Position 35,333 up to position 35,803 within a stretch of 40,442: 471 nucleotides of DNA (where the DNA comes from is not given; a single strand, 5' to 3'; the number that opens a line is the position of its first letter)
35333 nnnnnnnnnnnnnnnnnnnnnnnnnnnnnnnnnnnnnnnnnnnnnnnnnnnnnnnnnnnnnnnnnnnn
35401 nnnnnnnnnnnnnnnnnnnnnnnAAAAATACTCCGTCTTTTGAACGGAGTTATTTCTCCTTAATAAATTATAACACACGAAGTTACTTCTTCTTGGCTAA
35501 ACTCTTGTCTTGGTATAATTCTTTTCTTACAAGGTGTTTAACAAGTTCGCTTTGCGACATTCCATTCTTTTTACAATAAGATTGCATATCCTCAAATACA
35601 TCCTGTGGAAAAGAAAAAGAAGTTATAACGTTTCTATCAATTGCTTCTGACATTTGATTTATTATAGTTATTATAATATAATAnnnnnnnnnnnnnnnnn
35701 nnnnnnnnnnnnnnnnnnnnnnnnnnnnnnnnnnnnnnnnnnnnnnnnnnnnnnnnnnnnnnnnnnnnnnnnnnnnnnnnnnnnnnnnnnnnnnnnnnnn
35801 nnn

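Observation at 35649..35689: Mutually overlapping divergent promoters sharing a perfect 17-bp palindrome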

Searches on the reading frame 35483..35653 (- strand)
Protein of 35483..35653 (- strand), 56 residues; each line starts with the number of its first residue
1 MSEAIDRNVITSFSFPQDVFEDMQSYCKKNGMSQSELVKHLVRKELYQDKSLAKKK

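Call 5: search_protein_families(library=pfam, proteins=[window:35483-35653:-], max_evalue=0.1)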
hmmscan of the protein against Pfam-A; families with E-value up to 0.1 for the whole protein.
window:35483-35653:- (56 aa): 6 families
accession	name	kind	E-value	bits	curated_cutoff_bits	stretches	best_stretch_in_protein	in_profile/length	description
PF10723.15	RepB-RCR_reg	-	3.7e-05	24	21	1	20-48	51-79/81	Replication regulatory protein RepB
PF07878.17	RHH_5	-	6.9e-05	23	26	1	14-44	7-37/43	CopG-like RHH_1 or ribbon-helix-helix domain, RHH_5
PF19891.5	DUF6364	-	0.0031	18.4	27.3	1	14-49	8-39/70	Family of unknown function (DUF6364)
PF08418.15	Pol_alpha_B_N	-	0.047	14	24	1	13-42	12-41/67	DNA polymerase alpha subunit B N-terminal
PF01402.27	RHH_1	-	0.054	13.9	20.5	1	16-47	7-38/39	Ribbon-helix-helix protein, copG family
PF13062.12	DUF3924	-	0.056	13.8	21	1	24-48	21-47/62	Protein of unknown function (DUF3924)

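Call 6: search_protein_families(library=phrogs, proteins=[window:35483-35653:-], max_evalue=0.1)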
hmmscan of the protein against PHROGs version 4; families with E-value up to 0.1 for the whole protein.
window:35483-35653:- (56 aa): 11 families
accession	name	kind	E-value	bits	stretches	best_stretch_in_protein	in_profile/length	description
phrog_24852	-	unknown function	7.2e-05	23.8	1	13-46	11-44/74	-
phrog_582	-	transcription regulation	0.00012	23.4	1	6-53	55-102/105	Arc-like repressor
phrog_7325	-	transcription regulation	0.00087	20.4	1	6-50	53-98/151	CopG-like transcriptional repressor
phrog_876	-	transcription regulation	0.0032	18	1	10-46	69-105/239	transcriptional repressor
phrog_3887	-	transcription regulation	0.0093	16.7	1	11-44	21-54/61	transcriptional regulator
phrog_22505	-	unknown function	0.011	17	1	11-47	9-45/150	-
phrog_228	-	transcription regulation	0.011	16.5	1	11-55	13-57/251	Arc-like repressor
phrog_35455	-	unknown function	0.012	16.6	1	23-48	56-81/86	-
phrog_33224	-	unknown function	0.024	15.7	1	10-47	21-58/159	-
phrog_9615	-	unknown function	0.042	14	1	12-49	64-101/349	-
phrog_5333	-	unknown function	0.045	14.9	1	12-50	5-43/64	-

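Call 10: find_related_loci(query=window:35483-35653:-, collection=viral_contigs, flank=5000)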
Query window:35483-35653:- (56 aa) in viral_contigs; peptide patterns used: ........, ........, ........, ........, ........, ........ (x = any residue, [..] = any of these).
6 stretches matched a pattern, but none encodes a relative of the query by tblastn (E <= 1e-3).

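Call 11: find_encoding_contigs(protein=window:35483-35653:-, flank=3000, max_places=10)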
Protein window:35483-35653:- (56 aa): 3 contigs read that carry it; 1 place shown.
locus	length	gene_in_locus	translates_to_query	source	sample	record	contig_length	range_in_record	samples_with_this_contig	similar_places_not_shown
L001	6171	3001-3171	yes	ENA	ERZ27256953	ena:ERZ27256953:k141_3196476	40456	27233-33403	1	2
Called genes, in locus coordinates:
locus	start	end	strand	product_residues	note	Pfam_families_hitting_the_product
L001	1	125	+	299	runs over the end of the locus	-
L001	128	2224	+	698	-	-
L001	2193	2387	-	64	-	-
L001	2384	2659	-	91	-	-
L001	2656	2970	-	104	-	-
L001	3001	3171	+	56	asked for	PF10723:RepB-RCR_reg (weak)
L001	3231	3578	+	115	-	-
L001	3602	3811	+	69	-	-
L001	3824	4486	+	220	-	PF07460:NUMOD3, PF01844:HNH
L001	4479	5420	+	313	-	-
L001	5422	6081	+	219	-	PF13385:Laminin_G_3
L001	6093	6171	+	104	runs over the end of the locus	-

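Call 28: find_homologous_proteins(query=window:35483-35653:-, max_evalue=0.01)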
Query window:35483-35653:- (56 aa): 1 proteins with E <= 0.01 among 1 candidates.
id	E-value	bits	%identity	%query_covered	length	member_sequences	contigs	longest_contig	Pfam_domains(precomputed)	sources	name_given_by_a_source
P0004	1.0e-28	114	100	100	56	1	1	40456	PF10723.16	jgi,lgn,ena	-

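Call 36: search_solved_structures(query=window:35483-35653:-, max_evalue=10, show_alignments=3)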
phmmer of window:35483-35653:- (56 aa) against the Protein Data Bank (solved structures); distinct sequences matched with E-value up to 10: 16.
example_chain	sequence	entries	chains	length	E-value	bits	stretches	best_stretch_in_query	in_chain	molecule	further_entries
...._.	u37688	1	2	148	0.072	16.9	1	10-50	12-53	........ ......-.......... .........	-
2wvd_A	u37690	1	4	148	0.074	16.9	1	10-50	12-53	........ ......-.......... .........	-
3pht_A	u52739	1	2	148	0.074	16.9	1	10-50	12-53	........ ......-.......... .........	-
2wve_A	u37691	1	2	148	0.074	16.9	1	10-50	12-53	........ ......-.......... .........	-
2ca9_A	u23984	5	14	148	0.075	16.9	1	10-50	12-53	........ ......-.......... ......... | nickel-responsive regulator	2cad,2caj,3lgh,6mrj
2wvc_A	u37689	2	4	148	0.076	16.8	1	10-50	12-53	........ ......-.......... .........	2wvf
8hje_A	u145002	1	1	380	0.23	15.4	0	7-37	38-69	Ubiquitin carboxyl-terminal hydrolase 28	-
6heh_A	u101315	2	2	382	0.23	15.4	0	7-37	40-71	Ubiquitin carboxyl-terminal hydrolase 28,Ubiquitin carboxyl-terminal hydrolase 28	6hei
7tuo_A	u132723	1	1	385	0.23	15.3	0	7-37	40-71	Ubiquitin carboxyl-terminal hydrolase 28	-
8p14_A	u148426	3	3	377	0.23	15.3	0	7-37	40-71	Ubiquitin carboxyl-terminal hydrolase 28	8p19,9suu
7bqq_A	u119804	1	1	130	0.24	15.3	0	18-43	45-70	Gogy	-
6hej_A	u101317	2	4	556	0.47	14.4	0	7-36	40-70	Ubiquitin carboxyl-terminal hydrolase 28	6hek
6h4h_A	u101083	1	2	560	0.47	14.4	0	7-36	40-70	Ubiquitin carboxyl-terminal hydrolase 28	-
6h4i_A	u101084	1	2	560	0.47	14.4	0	7-36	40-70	Ubiquitin carboxyl-terminal hydrolase 28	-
8p1p_A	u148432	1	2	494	0.55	14.2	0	7-36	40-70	Ubiquitin carboxyl-terminal hydrolase 28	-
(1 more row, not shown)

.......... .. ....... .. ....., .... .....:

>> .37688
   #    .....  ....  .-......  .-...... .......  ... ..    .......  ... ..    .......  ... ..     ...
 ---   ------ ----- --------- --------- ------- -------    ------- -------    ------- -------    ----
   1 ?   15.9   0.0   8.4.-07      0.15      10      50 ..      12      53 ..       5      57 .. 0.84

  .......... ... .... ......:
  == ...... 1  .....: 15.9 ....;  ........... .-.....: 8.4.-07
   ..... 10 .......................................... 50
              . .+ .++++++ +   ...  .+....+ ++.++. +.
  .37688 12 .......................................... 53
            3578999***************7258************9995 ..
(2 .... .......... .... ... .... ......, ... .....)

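Call 43: predict_structure(protein=window:35483-35653:-)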
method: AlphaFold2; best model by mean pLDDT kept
length: 56 residues; sequences in the alignment: 1
mean_pLDDT: 67.6   pTM: 0.41
mean pLDDT of the five models: 67.6, 65.8, 63.4, 62.5, 60.9
residues with pLDDT >= 90: 3; 70-90: 24; 50-70: 24; < 50: 5
segments of 3 or more residues with pLDDT < 50: 1-3
pLDDT, mean of each block of 10 residues (from residue 1): 51 64 87 85 60 51
secondary structure, 60 per line:
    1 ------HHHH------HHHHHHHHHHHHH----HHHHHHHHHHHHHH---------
elements in order: H7-10 H17-29 H34-47

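Call 50: fold_search(model_id=the predicted structure, library=pdb)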
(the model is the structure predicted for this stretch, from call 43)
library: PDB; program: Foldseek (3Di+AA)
matches with E <= 10: 91; with E <= 0.001: 0
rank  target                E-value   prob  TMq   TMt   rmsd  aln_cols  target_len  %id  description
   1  3h87_C                5.5e-01  0.38  0.40  0.32   4.1        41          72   27  Rv0301 Rv0300 Toxin Antitoxin Complex from Mycobacterium tuberculosis (released 2009-05-05)
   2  2ca9_A                9.0e-01  0.69  0.53  0.24   1.8        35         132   34  apo-NIKR from helicobacter pylori in closed trans-conformation (released 2006-07-17)
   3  1p94_MODEL_1_A        1.6e+00  0.57  0.55  0.42   1.4        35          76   23  NMR Structure of ParG symmetric dimer (released 2004-01-13)
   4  7nyw_I                1.7e+00  0.51  0.55  0.25   1.2        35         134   17  Cryo-EM structure of the MukBEF-MatP-DNA head module (released 2021-07-07)
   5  5x3t_A                1.7e+00  0.41  0.46  0.38   1.4        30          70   13  VapBC from Mycobacterium tuberculosis (released 2017-06-07)
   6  1myl_A                2.0e+00  0.47  0.56  0.68   1.1        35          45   23  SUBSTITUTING HYDROPHOBIC RESIDUES FOR A BURIED SALT BRIDGE ENHANCES PROTEIN STABILITY BUT DOES NOT REDUCE CONFORMATION (released 1995-01-26)
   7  1b01_A                2.0e+00  0.23  0.41  0.52   3.1        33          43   24  TRANSCRIPTIONAL REPRESSOR COPG/DNA COMPLEX (released 1999-11-19)
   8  7wj0_MODEL_1_A        2.2e+00  0.35  0.54  0.60   2.1        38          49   24  Solution structure of N-terminal domain (nMazE6) of mycobacterial antitoxin MazE6 from MazEF6 TA system (released 2022-10-12)
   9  8ypj_A                2.2e+00  0.23  0.48  0.52   3.4        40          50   18  Cyrstal structure of the MazE-mt10 Antitoxin from Mycobacterium tuberculosis (released 2024-05-15)
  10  9kkd_B                2.4e+00  0.47  0.55  0.69   1.2        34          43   24  the structure of StnY (released 2025-11-19)
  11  1ea4_B                2.4e+00  0.35  0.47  0.61   1.1        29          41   17  TRANSCRIPTIONAL REPRESSOR COPG/22bp dsDNA COMPLEX (released 2001-07-05)
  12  8u12_A                2.4e+00  0.30  0.53  0.58   2.2        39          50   15  Crystal Structure of Antitoxin Protein Rv0298 of Type II Toxin-antitoxin Systems from Mycobacterium tuberculosis (released 2023-09-27)
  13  2cpg_B                2.6e+00  0.33  0.47  0.57   1.1        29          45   17  TRANSCRIPTIONAL REPRESSOR COPG (released 1999-11-19)
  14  1par_A                2.6e+00  0.33  0.57  0.61   3.1        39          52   15  DNA RECOGNITION BY BETA-SHEETS IN THE ARC REPRESSOR-OPERATOR CRYSTAL STRUCTURE (released 1994-07-31)
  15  1ea4_E                2.6e+00  0.20  0.42  0.51   3.0        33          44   24  TRANSCRIPTIONAL REPRESSOR COPG/22bp dsDNA COMPLEX (released 2001-07-05)
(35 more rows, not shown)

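Call 89: search_protein_families(library=padloc, proteins=[window:35483-35653:-], max_evalue=0.01)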
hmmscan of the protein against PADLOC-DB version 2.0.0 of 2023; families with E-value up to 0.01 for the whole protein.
window:35483-35653:- (56 aa): 0 families

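Call 90: search_protein_families(library=ncbifam, proteins=[window:35483-35653:-], max_evalue=0.01)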
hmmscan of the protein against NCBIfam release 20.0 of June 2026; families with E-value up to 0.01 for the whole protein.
window:35483-35653:- (56 aa): 3 families
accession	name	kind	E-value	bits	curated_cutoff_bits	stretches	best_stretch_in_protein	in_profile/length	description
NF010256.0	PRK13702.1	subfamily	0.00021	21.2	87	1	21-49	54-82/85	replication regulatory protein RepA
NF053762.1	aCcr1_fam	equivalog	0.00036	20.4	60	1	12-38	4-30/38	aCcr1 family cell cycle regulator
NF001884.0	PRK00630.1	subfamily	0.0024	18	119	1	7-50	9-53/148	nickel responsive regulator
